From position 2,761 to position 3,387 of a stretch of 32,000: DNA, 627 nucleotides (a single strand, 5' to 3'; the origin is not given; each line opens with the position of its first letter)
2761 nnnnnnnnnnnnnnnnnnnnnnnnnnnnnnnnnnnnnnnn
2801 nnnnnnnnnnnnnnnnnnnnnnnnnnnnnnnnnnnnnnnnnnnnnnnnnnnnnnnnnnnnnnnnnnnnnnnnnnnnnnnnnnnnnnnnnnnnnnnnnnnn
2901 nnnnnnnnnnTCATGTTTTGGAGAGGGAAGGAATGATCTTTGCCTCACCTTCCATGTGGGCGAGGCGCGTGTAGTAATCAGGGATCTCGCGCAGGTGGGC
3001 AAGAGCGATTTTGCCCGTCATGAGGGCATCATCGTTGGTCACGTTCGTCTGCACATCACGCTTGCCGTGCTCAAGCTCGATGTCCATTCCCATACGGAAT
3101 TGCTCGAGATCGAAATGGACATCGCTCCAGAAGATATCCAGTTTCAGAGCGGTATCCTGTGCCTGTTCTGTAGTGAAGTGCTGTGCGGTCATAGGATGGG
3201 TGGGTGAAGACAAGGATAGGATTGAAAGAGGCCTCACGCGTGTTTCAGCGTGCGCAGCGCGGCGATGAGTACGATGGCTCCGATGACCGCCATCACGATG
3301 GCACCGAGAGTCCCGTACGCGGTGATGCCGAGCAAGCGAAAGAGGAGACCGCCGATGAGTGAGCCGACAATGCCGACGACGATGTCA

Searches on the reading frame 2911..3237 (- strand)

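Call 52: search_protein_families(library=pfam, proteins=[window:2911-3237:-], max_evalue=0.01)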
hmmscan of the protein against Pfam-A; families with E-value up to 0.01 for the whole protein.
window:2911-3237:- (108 aa): 1 family
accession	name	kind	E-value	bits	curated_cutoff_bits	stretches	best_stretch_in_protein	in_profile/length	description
PF18905.5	DUF5661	-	1.9e-20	73.4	27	1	26-97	1-64/65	Protein of unknown function (DUF5661)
